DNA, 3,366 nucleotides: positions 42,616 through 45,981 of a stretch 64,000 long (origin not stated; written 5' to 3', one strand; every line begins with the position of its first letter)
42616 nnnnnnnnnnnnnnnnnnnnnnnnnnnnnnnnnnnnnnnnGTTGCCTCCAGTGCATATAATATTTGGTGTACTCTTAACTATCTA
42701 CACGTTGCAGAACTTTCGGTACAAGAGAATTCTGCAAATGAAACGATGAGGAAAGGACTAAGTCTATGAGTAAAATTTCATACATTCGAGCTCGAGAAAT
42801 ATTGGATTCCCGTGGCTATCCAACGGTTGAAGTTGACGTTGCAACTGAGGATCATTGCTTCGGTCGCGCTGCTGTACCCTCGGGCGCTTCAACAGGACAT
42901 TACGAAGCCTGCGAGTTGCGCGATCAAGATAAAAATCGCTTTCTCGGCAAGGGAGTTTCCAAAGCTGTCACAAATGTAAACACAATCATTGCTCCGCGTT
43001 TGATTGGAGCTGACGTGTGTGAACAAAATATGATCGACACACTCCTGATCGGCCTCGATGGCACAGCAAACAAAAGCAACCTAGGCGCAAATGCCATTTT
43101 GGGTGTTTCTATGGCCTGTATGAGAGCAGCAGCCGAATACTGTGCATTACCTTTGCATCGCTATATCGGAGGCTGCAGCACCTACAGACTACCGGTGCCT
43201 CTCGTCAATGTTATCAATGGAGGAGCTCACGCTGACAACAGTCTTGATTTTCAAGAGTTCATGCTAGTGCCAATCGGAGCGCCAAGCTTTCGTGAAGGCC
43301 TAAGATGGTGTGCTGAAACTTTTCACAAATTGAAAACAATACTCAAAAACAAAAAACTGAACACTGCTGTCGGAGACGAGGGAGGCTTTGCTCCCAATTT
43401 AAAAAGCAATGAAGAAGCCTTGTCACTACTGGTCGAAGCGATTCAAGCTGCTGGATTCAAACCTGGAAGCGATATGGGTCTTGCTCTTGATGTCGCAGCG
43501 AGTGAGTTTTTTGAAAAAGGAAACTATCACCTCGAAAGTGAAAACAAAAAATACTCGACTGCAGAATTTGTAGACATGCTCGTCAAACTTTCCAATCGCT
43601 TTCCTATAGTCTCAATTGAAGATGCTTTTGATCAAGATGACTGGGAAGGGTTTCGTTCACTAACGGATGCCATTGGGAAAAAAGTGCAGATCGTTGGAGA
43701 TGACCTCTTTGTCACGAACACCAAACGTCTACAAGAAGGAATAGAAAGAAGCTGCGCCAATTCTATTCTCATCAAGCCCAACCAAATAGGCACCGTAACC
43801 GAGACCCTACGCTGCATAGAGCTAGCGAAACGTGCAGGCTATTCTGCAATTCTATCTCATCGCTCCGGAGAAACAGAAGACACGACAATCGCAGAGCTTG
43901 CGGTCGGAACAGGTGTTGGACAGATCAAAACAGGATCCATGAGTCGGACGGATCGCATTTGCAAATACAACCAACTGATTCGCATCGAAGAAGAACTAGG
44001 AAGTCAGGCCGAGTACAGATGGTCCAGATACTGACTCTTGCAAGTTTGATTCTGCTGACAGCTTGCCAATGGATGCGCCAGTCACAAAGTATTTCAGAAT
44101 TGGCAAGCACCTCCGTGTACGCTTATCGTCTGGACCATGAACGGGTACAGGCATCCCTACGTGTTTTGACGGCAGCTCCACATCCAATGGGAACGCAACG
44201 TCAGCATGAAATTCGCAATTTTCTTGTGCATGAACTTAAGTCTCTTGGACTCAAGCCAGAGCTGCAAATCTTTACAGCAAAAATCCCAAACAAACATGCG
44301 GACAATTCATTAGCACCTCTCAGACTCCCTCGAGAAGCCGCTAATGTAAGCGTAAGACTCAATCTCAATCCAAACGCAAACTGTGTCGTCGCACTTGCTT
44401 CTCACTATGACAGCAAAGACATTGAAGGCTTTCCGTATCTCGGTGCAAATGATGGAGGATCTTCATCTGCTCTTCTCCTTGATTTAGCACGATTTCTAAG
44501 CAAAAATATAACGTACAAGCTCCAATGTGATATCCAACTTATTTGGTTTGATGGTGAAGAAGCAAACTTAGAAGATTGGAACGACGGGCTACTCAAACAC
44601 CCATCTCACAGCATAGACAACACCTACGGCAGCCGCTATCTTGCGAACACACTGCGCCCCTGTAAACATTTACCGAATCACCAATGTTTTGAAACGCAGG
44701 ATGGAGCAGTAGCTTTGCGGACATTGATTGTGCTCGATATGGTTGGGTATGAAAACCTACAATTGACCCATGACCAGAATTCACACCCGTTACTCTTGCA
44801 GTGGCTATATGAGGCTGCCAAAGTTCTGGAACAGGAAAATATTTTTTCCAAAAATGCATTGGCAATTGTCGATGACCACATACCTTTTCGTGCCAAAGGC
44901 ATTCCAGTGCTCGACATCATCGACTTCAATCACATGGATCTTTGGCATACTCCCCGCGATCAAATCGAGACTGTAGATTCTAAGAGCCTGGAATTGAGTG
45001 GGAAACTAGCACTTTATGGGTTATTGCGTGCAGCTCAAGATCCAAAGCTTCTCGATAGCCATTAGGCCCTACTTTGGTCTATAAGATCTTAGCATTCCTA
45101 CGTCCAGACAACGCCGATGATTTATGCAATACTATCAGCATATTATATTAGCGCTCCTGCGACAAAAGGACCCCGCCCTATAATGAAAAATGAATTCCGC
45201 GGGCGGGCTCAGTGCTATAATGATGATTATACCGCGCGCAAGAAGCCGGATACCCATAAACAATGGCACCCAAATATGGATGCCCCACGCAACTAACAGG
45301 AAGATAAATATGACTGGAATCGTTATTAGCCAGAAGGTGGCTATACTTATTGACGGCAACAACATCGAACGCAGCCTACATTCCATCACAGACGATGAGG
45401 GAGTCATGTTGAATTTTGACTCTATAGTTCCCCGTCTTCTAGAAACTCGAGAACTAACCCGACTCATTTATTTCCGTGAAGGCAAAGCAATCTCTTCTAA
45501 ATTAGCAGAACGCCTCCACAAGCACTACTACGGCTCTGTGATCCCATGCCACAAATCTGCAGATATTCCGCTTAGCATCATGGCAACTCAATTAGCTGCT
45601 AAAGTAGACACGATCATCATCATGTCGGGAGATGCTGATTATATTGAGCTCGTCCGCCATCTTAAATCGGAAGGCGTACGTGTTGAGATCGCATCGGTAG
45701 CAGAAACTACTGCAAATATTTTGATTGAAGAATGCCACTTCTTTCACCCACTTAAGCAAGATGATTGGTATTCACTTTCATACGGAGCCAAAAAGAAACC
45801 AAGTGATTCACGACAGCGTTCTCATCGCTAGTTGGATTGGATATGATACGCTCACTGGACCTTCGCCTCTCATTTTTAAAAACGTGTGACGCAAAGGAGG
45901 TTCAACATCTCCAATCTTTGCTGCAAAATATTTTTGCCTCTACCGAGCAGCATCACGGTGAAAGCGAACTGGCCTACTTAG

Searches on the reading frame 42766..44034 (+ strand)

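Call 14: search_protein_families(library=pfam, proteins=[window:42766-44034:+], max_evalue=0.001)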
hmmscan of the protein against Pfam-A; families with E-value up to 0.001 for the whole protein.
window:42766-44034:+ (422 aa): 4 families
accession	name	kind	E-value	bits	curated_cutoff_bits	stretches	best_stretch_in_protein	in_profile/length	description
PF00113.28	Enolase_C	-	3.4e-127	424.2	21.5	1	140-418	2-288/296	Enolase, C-terminal TIM barrel domain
PF03952.21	Enolase_N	-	9.5e-58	194.5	35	1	4-134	1-131/131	Enolase, N-terminal domain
PF13378.12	MR_MLE_C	-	1.6e-06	28.4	29.4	1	260-388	52-175/219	Enolase C-terminal domain-like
PF07476.17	MAAL_C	-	0.00063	19.4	27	0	284-378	110-210/249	Methylaspartate ammonia-lyase C-terminus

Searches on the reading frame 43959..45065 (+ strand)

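Call 14: search_protein_families(library=pfam, proteins=[window:43959-45065:+], max_evalue=0.001)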
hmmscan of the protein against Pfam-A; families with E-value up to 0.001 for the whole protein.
window:43959-45065:+ (368 aa): 1 family
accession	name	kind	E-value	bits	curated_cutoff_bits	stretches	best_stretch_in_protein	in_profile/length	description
PF04389.22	Peptidase_M28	-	1.1e-29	104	21.3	1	129-352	1-190/193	Peptidase family M28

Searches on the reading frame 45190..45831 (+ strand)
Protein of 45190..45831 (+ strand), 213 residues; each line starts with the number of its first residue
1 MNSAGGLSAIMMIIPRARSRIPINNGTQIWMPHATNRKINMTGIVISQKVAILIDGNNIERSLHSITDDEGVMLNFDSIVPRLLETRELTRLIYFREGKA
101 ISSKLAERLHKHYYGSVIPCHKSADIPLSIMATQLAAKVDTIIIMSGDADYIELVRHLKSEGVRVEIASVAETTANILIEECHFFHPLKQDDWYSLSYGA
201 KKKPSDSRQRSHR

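Call 14: search_protein_families(library=pfam, proteins=[window:45190-45831:+], max_evalue=0.001)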
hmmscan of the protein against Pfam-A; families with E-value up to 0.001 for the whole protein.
window:45190-45831:+ (213 aa): 1 family
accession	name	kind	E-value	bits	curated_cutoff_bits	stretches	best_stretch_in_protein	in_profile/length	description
PF01936.24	NYN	-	6.4e-19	69.3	24.2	1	49-188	1-144/145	NYN domain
